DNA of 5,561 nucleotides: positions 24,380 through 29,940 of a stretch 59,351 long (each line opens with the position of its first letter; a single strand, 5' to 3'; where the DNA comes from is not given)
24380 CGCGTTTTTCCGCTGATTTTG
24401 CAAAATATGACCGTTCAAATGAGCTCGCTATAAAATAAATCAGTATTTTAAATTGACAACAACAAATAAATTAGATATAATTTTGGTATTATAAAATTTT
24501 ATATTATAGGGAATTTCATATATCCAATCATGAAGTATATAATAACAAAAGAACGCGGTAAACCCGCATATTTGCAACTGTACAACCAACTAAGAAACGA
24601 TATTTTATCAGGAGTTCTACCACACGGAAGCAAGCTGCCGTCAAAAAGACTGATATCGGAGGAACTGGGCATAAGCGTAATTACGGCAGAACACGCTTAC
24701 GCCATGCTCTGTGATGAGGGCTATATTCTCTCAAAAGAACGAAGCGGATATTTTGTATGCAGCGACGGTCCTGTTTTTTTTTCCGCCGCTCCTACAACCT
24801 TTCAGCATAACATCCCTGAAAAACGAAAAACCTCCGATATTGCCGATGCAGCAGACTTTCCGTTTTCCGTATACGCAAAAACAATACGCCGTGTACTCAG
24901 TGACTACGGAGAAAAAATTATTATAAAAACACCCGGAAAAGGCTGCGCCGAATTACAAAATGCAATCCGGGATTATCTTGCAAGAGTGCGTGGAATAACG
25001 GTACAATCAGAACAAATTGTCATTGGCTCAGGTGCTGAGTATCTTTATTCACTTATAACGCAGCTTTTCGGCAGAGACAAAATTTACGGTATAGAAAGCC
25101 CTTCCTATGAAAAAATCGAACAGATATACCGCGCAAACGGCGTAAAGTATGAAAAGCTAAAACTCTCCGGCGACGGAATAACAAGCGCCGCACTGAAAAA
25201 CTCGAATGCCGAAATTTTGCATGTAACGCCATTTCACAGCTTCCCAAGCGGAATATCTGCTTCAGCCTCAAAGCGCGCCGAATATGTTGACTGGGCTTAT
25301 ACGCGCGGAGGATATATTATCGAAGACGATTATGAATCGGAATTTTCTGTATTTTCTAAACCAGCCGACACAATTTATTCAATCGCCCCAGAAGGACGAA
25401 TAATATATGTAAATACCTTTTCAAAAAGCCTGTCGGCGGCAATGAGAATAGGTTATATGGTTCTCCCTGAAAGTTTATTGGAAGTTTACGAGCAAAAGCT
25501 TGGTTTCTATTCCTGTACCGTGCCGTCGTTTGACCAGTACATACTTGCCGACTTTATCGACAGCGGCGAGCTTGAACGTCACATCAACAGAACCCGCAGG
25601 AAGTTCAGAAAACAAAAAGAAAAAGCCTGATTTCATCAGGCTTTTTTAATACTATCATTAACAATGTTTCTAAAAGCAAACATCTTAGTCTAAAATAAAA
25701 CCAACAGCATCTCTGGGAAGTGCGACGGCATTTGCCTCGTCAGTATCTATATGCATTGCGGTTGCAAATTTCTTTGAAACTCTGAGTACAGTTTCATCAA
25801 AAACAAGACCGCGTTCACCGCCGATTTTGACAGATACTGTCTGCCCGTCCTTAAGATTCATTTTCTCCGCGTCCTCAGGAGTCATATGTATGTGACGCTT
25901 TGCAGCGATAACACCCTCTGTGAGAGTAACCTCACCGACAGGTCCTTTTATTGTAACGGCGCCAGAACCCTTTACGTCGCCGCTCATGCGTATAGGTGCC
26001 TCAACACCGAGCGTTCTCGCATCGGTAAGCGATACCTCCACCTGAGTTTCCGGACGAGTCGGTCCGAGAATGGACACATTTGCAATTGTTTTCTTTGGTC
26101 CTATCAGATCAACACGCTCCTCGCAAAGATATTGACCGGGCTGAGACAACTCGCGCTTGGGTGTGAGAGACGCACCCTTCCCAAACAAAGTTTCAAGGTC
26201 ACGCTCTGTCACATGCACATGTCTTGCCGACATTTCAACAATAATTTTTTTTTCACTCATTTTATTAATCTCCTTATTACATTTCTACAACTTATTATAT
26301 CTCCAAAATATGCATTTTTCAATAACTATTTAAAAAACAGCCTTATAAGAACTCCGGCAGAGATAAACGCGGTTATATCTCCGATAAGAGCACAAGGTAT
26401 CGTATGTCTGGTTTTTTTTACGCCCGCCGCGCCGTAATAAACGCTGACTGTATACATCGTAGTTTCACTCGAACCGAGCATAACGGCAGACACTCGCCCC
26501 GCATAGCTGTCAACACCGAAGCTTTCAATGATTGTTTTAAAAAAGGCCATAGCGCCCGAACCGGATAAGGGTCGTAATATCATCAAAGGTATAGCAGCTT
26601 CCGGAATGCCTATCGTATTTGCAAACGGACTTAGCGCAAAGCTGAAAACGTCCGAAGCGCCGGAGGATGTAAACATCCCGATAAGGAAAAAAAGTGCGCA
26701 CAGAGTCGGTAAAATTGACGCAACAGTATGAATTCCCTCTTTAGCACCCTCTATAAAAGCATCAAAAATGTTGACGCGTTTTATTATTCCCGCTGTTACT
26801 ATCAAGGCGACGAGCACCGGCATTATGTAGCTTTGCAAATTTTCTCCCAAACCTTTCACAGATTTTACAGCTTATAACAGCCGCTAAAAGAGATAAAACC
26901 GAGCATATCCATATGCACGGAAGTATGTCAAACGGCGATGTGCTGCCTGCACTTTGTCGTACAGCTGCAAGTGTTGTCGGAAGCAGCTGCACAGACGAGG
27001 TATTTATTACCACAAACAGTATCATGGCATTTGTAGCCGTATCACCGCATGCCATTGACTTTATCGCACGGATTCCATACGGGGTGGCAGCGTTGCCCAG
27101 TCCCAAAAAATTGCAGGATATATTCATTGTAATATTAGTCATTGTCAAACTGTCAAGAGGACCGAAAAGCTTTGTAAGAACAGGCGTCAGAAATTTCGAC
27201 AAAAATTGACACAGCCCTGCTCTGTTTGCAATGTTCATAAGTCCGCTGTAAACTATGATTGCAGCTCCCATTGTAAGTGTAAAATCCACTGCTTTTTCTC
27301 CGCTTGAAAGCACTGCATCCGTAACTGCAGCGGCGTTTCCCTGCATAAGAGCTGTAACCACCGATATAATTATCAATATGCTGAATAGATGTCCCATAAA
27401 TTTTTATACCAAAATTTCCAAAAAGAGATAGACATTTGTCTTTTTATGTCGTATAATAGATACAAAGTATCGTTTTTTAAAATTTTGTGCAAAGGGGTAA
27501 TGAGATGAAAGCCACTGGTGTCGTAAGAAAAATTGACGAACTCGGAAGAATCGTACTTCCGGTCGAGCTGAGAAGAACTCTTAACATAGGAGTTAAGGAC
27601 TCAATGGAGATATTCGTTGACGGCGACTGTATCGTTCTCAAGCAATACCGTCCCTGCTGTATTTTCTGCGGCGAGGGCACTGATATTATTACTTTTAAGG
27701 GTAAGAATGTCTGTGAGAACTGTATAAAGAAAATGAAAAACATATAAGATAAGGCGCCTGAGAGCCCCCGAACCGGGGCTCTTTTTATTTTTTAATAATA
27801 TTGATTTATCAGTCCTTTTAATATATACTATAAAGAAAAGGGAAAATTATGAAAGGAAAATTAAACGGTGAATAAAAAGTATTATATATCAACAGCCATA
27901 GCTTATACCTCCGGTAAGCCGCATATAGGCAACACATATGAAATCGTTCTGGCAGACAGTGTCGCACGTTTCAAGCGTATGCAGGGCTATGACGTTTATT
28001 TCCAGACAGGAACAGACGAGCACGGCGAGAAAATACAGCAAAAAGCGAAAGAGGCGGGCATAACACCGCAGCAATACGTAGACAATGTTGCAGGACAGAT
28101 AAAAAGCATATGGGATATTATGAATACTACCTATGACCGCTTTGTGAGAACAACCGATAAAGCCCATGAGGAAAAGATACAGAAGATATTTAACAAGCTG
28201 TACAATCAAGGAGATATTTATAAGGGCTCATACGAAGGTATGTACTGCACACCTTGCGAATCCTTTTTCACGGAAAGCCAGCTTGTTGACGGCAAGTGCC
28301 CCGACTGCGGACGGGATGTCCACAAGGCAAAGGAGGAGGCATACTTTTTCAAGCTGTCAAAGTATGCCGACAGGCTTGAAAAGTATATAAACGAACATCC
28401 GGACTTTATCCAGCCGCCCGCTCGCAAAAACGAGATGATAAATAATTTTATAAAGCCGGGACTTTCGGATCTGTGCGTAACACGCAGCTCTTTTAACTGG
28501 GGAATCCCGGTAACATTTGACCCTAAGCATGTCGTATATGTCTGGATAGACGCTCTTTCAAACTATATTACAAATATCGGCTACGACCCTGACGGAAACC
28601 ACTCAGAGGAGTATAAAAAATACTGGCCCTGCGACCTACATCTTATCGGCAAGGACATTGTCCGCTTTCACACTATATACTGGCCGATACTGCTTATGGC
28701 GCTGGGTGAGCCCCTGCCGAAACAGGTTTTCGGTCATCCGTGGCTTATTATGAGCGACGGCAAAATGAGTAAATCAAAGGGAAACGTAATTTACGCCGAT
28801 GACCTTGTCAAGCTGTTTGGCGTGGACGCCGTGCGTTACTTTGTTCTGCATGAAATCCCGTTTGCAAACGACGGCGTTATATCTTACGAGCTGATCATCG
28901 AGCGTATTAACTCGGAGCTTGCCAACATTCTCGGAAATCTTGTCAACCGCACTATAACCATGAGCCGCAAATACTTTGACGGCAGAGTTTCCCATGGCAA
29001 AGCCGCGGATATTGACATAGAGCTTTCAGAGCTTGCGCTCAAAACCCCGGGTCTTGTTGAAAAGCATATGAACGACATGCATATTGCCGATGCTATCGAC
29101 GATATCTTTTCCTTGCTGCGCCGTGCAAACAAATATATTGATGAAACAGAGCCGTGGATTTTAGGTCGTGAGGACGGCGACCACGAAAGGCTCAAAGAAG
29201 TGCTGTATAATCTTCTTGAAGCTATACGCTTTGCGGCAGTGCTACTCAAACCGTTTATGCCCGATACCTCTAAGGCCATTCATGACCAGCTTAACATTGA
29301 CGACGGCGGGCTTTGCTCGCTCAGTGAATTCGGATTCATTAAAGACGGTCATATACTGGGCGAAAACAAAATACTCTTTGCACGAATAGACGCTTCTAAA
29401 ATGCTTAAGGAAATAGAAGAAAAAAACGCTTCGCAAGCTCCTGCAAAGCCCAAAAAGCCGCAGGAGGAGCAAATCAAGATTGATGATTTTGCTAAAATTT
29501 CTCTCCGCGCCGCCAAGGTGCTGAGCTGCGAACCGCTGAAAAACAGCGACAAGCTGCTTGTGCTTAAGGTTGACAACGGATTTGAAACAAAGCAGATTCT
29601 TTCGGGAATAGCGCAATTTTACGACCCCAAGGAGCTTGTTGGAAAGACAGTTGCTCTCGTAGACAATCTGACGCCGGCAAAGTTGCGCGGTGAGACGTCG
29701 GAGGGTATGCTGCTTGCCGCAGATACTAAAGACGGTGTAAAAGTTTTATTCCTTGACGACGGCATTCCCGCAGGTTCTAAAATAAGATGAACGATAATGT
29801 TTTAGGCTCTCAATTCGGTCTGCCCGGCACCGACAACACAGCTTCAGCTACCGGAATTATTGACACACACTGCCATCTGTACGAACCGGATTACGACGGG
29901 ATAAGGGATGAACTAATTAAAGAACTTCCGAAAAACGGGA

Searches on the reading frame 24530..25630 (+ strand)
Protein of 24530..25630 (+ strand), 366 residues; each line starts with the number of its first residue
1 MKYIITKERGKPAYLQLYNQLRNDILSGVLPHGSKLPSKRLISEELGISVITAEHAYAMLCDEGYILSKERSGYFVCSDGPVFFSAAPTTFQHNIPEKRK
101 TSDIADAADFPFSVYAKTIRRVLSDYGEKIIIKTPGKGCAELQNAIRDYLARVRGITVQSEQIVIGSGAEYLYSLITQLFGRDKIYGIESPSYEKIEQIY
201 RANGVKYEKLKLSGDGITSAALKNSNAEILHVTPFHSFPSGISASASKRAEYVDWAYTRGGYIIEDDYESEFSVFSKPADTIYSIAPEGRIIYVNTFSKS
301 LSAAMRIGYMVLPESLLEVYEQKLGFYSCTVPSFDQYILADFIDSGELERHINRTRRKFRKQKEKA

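Call 17: search_protein_families(library=pfam, proteins=[window:24530-25630:+], max_evalue=0.001)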
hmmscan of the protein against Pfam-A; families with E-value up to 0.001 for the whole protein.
window:24530-25630:+ (366 aa): 2 families
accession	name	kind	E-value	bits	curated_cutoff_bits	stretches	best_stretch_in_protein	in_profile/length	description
PF00392.27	GntR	-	2.5e-14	53.1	27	1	14-76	2-64/64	Bacterial regulatory proteins, gntR family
PF00155.27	Aminotran_1_2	-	3.2e-14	53.3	19.7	1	134-362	39-282/361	Aminotransferase class I and II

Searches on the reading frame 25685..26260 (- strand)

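Call 18: search_protein_families(library=pfam, proteins=[window:25685-26260:-], max_evalue=0.001)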
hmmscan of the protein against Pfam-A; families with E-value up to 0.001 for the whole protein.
window:25685-26260:- (191 aa): 2 families
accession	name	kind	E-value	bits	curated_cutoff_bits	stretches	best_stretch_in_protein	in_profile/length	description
PF06130.18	PTAC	-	5.2e-80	267.8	25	1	8-181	2-175/176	Phosphate propanoyltransferase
PF01568.27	Molydop_binding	-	0.00024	21.6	26.8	0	122-145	30-53/110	Molydopterin dinucleotide binding domain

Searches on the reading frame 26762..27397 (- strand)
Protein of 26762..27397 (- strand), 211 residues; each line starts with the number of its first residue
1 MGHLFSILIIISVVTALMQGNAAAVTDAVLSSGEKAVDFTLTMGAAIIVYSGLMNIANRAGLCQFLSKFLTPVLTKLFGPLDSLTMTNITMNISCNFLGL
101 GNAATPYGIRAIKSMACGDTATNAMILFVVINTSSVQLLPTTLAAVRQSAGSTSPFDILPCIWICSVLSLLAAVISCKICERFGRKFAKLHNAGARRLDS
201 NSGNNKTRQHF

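Call 18: search_protein_families(library=pfam, proteins=[window:26762-27397:-], max_evalue=0.001)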
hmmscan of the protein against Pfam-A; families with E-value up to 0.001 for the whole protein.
window:26762-27397:- (211 aa): 1 family
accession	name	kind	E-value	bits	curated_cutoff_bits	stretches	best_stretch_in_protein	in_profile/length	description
PF07670.19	Gate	-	9.9e-10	39.3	29.6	1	41-145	2-100/104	Nucleoside recognition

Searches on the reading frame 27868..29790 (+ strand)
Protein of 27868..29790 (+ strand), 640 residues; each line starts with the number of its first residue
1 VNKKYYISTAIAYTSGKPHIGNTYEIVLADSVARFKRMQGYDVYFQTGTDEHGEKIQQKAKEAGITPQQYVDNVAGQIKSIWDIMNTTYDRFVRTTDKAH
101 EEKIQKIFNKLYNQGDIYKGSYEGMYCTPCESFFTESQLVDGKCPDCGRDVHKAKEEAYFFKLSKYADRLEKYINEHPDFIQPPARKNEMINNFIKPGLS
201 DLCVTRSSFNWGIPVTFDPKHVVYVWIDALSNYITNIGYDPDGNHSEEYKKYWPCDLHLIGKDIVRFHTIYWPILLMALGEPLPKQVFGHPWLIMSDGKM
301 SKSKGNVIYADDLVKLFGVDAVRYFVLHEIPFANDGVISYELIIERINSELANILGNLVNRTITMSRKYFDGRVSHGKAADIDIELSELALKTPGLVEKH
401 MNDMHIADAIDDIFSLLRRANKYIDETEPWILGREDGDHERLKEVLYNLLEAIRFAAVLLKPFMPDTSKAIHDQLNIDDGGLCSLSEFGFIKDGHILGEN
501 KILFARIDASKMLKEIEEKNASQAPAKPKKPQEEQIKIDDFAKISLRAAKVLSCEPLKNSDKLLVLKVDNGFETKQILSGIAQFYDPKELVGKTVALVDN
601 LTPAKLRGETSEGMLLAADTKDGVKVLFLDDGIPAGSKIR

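Call 17: search_protein_families(library=pfam, proteins=[window:27868-29790:+], max_evalue=0.001)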
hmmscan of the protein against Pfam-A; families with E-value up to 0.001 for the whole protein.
window:27868-29790:+ (640 aa): 7 families
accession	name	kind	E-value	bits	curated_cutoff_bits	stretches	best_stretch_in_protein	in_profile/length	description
PF09334.17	tRNA-synt_1g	-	2e-113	379.6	20.1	2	154-362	179-390/391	tRNA synthetases class I (M)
PF00133.28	tRNA-synt_1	-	1.1e-31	110.5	22.7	2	3-216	23-244/414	tRNA synthetases class I (I, L, M and V)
PF01588.26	tRNA_bind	-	1.4e-26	92.8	27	1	546-638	1-96/96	Putative tRNA binding domain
PF01406.26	tRNA-synt_1e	-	4.2e-12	46.5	27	1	16-125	21-129/301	tRNA synthetases class I (C) catalytic domain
PF19303.5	Anticodon_3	-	8.8e-10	39.1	23.5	1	397-511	25-139/152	Anticodon binding domain of methionyl tRNA ligase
PF01921.24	tRNA-synt_1f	-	2.7e-08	33.6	27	0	260-331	240-314/360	tRNA synthetases class I (K)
PF08264.19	Anticodon_1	-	7.2e-06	26.4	25.1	1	397-475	15-93/148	Anticodon-binding domain of tRNA ligase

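Call 41: find_related_loci(query=window:27868-29787:+, collection=genome_contigs, flank=1000)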
Query window:27868-29787:+ (640 aa) in genome_contigs; peptide patterns used: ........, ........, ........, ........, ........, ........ (x = any residue, [..] = any of these).
600 stretches matched a pattern (row limit reached: there are more); 579 encode a relative of the query (tblastn E <= 1e-3); the best 80 are kept; 80 distinct loci.
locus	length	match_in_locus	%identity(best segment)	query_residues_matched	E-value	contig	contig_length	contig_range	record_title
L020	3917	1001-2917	88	1-640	0e+0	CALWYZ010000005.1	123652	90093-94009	MAG: uncultured Clostridia bacterium isolate BRZ_KQ__bin77 genome assembly, contig: BRZ_KQ__NODE_260_length_123652_cov_1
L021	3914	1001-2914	84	3-640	0e+0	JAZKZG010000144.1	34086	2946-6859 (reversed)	MAG: Eubacteriales bacterium isolate T1900045091_TC20190085.MAGScoT_cleanbin_000017 SGB_4703_k141_1707630, whole genome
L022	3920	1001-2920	84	1-640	0e+0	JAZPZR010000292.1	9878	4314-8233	MAG: Eubacteriales bacterium isolate T1900044644_TS20190110.MAGScoT_cleanbin_000054 SGB_1325_k141_510231, whole genome s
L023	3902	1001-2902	82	1-640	0e+0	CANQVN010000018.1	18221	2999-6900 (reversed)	MAG: uncultured Clostridia bacterium isolate Lapin-033__bin21 genome assembly, contig: Lapin-033__NODE_2591_length_18221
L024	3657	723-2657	73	1-640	0e+0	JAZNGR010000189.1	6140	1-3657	MAG: Eubacteriales bacterium isolate T1900044701_TS20190167.MAGScoT_cleanbin_000007 SGB_1799_k141_746673, whole genome s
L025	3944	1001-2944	72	1-640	0e+0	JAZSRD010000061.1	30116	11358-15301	MAG: Eubacteriales bacterium isolate T1900044540_TS20190006.MAGScoT_cleanbin_000007 SGB_55_k141_1410570, whole genome sh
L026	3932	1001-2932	69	4-640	0e+0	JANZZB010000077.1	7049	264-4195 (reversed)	MAG: Clostridiales bacterium isolate SKW108 NODE_74_length_7049_cov_3.472892, whole genome shotgun sequence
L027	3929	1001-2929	67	1-640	0e+0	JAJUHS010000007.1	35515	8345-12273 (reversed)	MAG: Clostridiales bacterium isolate bin70 k141_352339_length_35515_cov_160.5000, whole genome shotgun sequence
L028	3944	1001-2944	66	3-639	0e+0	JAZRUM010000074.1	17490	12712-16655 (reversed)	MAG: Faecousia sp. isolate T1900045336_YK20190025.MAGScoT_cleanbin_000087 SGB_6612_k141_2153192, whole genome shotgun se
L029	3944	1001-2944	65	3-639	0e+0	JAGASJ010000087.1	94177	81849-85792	MAG: Oscillospiraceae bacterium isolate RGIG8730 Water_deer_Colon-4__c283919, whole genome shotgun sequence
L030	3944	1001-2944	66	3-639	0e+0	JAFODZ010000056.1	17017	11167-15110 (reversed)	MAG: Oscillospiraceae bacterium isolate RGIG381 Dairy_cattle_Colon-4__c1257177, whole genome shotgun sequence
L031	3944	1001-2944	66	3-639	0e+0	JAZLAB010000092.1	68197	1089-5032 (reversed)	MAG: Faecousia sp. isolate T1900045082_TC20190076.MAGScoT_cleanbin_000012 SGB_4664_k141_1421369, whole genome shotgun se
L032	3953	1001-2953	66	1-639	0e+0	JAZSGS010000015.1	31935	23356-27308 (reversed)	MAG: Faecousia sp. isolate T1900044577_TS20190043.MAGScoT_cleanbin_000043 SGB_516_k141_2772854, whole genome shotgun seq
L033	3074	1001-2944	66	3-639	0e+0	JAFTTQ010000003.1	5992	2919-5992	MAG: Oscillospiraceae bacterium isolate RGIG4139 Roe_deer_Colon-1__c12532, whole genome shotgun sequence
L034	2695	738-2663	65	4-639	0e+0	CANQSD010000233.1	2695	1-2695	MAG: uncultured Oscillospiraceae bacterium isolate Lapin-021__bin36 genome assembly, contig: Lapin-021__NODE_50383_lengt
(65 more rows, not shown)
